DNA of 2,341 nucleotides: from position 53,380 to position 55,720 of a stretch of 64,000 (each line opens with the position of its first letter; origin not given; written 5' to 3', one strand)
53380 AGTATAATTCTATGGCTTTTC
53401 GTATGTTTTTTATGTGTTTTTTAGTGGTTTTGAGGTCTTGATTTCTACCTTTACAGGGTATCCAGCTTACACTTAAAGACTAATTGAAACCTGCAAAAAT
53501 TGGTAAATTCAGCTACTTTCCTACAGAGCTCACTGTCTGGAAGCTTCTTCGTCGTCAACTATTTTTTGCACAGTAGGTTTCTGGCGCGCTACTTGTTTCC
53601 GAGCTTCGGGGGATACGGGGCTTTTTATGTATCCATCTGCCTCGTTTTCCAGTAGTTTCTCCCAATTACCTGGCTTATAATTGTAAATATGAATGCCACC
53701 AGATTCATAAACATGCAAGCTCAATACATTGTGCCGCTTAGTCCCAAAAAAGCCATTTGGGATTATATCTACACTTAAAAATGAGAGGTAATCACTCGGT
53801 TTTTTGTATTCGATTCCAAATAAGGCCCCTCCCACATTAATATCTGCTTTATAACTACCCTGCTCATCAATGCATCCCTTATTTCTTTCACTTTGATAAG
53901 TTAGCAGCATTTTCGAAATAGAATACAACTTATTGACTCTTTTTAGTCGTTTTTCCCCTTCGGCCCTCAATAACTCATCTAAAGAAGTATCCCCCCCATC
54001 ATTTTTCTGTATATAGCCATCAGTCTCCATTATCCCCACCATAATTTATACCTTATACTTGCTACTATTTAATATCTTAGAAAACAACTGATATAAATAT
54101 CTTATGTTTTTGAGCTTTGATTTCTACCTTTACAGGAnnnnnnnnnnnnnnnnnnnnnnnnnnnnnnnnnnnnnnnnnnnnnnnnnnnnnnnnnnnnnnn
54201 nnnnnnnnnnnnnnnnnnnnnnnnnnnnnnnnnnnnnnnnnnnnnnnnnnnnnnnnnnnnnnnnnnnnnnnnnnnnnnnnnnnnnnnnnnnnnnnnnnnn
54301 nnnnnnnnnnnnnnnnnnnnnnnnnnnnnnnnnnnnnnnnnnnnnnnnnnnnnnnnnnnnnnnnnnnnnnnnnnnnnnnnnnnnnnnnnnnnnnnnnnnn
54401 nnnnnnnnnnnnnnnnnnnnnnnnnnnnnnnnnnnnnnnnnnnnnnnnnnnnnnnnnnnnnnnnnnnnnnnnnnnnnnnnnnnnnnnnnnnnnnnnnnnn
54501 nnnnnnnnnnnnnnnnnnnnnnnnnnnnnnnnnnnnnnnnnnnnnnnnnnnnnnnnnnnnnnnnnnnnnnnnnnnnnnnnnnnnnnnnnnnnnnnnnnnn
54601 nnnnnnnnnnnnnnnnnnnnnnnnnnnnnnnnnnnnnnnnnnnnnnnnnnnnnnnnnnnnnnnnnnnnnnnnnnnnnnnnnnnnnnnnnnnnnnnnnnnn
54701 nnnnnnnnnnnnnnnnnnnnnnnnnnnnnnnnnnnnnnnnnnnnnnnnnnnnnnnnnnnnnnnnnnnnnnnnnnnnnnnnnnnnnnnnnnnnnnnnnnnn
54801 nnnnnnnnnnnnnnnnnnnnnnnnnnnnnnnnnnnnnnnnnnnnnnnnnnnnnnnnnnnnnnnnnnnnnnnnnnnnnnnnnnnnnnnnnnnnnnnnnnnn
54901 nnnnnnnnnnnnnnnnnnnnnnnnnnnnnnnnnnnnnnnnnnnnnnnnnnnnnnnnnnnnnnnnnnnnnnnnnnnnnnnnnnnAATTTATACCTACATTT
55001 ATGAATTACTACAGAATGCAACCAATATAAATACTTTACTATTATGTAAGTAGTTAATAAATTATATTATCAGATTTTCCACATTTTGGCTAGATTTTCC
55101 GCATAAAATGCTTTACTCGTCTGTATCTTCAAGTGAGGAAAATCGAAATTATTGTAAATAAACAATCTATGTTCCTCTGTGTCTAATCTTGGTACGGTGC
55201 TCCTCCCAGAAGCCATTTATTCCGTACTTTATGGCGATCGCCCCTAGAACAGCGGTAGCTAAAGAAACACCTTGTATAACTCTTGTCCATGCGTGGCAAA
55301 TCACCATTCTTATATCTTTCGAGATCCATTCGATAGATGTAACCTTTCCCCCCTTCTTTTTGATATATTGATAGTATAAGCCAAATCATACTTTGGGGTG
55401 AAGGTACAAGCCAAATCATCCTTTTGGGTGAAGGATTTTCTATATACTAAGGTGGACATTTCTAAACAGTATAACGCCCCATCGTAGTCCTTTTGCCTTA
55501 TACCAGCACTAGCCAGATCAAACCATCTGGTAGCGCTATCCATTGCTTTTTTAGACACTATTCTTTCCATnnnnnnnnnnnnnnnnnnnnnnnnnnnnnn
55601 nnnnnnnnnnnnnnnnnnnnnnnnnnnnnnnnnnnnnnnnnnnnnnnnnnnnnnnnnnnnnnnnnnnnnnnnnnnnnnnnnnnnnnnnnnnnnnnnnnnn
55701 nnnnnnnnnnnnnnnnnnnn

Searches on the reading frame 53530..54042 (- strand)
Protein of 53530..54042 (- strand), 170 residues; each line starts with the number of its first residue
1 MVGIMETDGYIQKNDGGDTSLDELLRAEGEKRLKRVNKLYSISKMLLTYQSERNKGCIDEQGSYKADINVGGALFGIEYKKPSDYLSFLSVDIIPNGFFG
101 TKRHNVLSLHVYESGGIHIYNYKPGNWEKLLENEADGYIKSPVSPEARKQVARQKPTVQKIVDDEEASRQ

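Call 5: search_protein_families(library=pfam, max_evalue=1, proteins=[window:53530-54042:-])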
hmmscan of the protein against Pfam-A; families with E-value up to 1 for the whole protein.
window:53530-54042:- (170 aa): 0 families

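Call 6: search_protein_families(library=ncbifam, max_evalue=1, proteins=[window:53530-54042:-])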
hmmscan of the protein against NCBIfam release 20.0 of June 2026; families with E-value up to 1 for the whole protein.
window:53530-54042:- (170 aa): 0 families

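Call 9: search_protein_families(library=padloc, max_evalue=0.1, proteins=[window:53530-54042:-])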
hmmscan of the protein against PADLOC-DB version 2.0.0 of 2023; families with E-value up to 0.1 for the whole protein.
window:53530-54042:- (170 aa): 0 families

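Call 65: predict_structure(alignment_id=A7)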
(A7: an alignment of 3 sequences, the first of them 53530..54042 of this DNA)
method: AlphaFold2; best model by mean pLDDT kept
length: 170 residues; sequences in the alignment: 3
mean_pLDDT: 60.2   pTM: 0.52
mean pLDDT of the five models: 60.2, 53.6, 51.6, 51.5, 49.9
residues with pLDDT >= 90: 0; 70-90: 67; 50-70: 54; < 50: 49
segments of 3 or more residues with pLDDT < 50: 1-18, 98-105, 150-170
pLDDT, mean of each block of 10 residues (from residue 1): 28 45 72 75 78 78 76 73 61 57 53 65 68 72 51 33 37
secondary structure, 60 per line:
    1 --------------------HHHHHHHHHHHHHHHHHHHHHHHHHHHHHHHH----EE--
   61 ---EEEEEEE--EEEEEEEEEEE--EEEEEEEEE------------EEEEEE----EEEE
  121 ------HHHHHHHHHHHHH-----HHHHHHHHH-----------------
elements in order: H21-52 E64-70 E73-83 E86-94 E107-112 E117-120 H127-139 H145-153

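Call 71: search_protein_representatives(alignment_id=A7)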
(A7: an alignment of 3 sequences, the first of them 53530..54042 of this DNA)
Query: 3 sequences, 132 profile positions. Proteins with E-value up to 0.001 (for the whole library): 9; up to 1e-10: 6; up to 1e-30: 2. The best 9 are listed.
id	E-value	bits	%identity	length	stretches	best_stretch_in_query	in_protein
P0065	4.9e-58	211.2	-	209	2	2-128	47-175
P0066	7.8e-53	194.4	-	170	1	2-128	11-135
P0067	2.8e-27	111.7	-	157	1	12-130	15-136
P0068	1.7e-21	92.9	-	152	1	14-128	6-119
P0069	9.0e-19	84.1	-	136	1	13-130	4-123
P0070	5.7e-16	75.1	-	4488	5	71-124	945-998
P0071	3.9e-10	56.2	-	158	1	12-132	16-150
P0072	3.0e-07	46.9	-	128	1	14-131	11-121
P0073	2.4e-05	40.7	-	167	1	13-131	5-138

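Call 72: search_protein_families(library=pfam, max_evalue=0.01, proteins=[P0070])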
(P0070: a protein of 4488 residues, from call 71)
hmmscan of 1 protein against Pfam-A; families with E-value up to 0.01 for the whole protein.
P0070 (4488 aa): 1 family
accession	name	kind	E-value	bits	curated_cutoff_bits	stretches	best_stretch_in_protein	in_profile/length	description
PF22901.2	dsrm_Ferlin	-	1.1e-15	58.2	27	0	3582-3632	37-87/90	Ferlin dsRNA-binding domain-like domain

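Call 91: fold_search(model_id=the predicted structure, library=pdb)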
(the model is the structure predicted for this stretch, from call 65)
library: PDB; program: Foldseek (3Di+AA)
matches with E <= 10: 292; with E <= 0.001: 0
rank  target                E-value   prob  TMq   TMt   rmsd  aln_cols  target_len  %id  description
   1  8chv_C                1.7e-01  0.80  0.22  0.28   7.6        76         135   10  Crystal structure of human PURA (fragment Glu57-Glu212, PUR repeat I and II) R140P mutant (released 2024-02-21)
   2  1yqf_E                2.1e-01  0.44  0.24  0.23  12.6       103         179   11  Hypothetical protein from leishmania major unknown function sequence homologue to human p32 protein (released 2005-02-22)
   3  1p32_A                2.7e-01  0.16  0.22  0.21  17.6       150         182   10  CRYSTAL STRUCTURE OF HUMAN P32, A DOUGHNUT-SHAPED ACIDIC MITOCHONDRIAL MATRIX PROTEIN (released 1999-04-06)
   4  6szw_B                3.6e-01  0.15  0.23  0.22  18.3       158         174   11  Asymmetric complex of Factor XII and kininogen with gC1qR/C1QBP/P32 is governed by allostery (released 2020-07-22)
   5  3rpx_C                4.5e-01  0.28  0.24  0.29   8.3        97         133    9  Crystal structure of complement component 1, q subcomponent binding protein, C1QBP (released 2011-05-11)
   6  1p32_B                4.8e-01  0.18  0.26  0.26  16.2       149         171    9  CRYSTAL STRUCTURE OF HUMAN P32, A DOUGHNUT-SHAPED ACIDIC MITOCHONDRIAL MATRIX PROTEIN (released 1999-04-06)
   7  8cht_D                6.8e-01  0.20  0.19  0.22  10.2        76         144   13  Crystal structure of human PURA (fragment Glu57-Glu212, PUR repeat I and II) (released 2024-02-21)
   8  1yqf_A                6.8e-01  0.18  0.22  0.21  13.0       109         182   12  Hypothetical protein from leishmania major unknown function sequence homologue to human p32 protein (released 2005-02-22)
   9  1p32_C                6.8e-01  0.15  0.24  0.24  16.3       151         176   10  CRYSTAL STRUCTURE OF HUMAN P32, A DOUGHNUT-SHAPED ACIDIC MITOCHONDRIAL MATRIX PROTEIN (released 1999-04-06)
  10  7te3                  7.2e-01  0.11  0.22  0.23  15.8       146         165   12  Crystal Structure of a Double Loop Deletion Mutant in gC1qR/C1qBP/HABP-1 (released 2022-06-01)
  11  3rpx_A                9.6e-01  0.15  0.23  0.26   9.2       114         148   11  Crystal structure of complement component 1, q subcomponent binding protein, C1QBP (released 2011-05-11)
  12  4b9q_B                1.2e+00  0.05  0.14  0.05  14.1       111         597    4  Open conformation of ATP-bound Hsp70 homolog DnaK (released 2012-11-14)
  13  3nm7_C                1.4e+00  0.25  0.26  0.54   8.1        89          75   19  Crystal Structure of Borrelia burgdorferi Pur-alpha (released 2010-10-06)
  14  6xn1_B                1.4e+00  0.12  0.19  0.11   9.5        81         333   11  Crystal structure of the GH43_1 enzyme from Xanthomonas citri complexed with xylose (released 2020-12-02)
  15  2oyb                  1.4e+00  0.04  0.14  0.11  12.3       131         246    9  The crystal structure of OspA mutant (released 2008-03-04)
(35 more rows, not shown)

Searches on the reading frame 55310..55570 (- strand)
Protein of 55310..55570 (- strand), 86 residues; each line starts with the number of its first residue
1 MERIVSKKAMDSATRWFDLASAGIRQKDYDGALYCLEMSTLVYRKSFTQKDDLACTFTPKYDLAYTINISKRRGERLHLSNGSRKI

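Call 5: search_protein_families(library=pfam, max_evalue=1, proteins=[window:55310-55570:-])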
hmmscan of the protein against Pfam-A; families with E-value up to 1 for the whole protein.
window:55310-55570:- (86 aa): 0 families

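Call 6: search_protein_families(library=ncbifam, max_evalue=1, proteins=[window:55310-55570:-])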
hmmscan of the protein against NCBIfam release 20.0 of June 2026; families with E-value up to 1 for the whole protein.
window:55310-55570:- (86 aa): 0 families

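Call 9: search_protein_families(library=padloc, max_evalue=0.1, proteins=[window:55310-55570:-])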
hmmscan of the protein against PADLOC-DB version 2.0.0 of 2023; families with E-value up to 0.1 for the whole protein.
window:55310-55570:- (86 aa): 0 families

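Call 45: find_encoding_contigs(protein=window:55310-55570:-, flank=8000, max_places=5)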
Protein window:55310-55570:- (86 aa): 13 contigs read that carry it; 5 places shown.
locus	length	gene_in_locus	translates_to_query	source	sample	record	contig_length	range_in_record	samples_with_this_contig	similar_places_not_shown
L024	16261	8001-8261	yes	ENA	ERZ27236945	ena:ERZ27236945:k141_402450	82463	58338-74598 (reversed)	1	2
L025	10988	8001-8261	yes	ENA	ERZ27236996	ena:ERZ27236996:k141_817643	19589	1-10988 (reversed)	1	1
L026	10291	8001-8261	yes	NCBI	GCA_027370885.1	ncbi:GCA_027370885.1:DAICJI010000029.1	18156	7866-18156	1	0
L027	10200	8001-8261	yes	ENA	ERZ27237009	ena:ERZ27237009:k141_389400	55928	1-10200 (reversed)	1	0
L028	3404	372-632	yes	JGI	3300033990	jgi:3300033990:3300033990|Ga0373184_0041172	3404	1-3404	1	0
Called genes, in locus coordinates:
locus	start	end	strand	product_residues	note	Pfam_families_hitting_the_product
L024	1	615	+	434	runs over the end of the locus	PF01266:DAO, PF01494:FAD_binding_3 (faint), PF07992:Pyr_redox_2 (faint), PF12831:FAD_oxidored (faint), PF13450:NAD_binding_8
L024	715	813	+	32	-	-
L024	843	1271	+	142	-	PF01227:GTP_cyclohydroI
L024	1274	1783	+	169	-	PF01872:RibD_C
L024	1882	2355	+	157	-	PF11485:STK_08120-like (faint), PF06240:COXG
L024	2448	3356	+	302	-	PF02463:SMC_N (faint), PF00005:ABC_tran, PF13175:AAA_15 (faint), PF13304:AAA_21 (weak)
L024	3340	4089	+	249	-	PF01061:ABC2_membrane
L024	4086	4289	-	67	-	PF07311:Dodecin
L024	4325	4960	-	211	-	PF00069:Pkinase (weak)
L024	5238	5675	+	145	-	-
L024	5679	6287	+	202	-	-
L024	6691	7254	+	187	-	PF03703:bPH_2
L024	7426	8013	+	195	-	PF01909:NTP_transf_2, PF18765:Polbeta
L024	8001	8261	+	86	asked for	-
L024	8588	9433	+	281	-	-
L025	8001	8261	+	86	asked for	-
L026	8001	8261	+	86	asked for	-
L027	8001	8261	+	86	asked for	-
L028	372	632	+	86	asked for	-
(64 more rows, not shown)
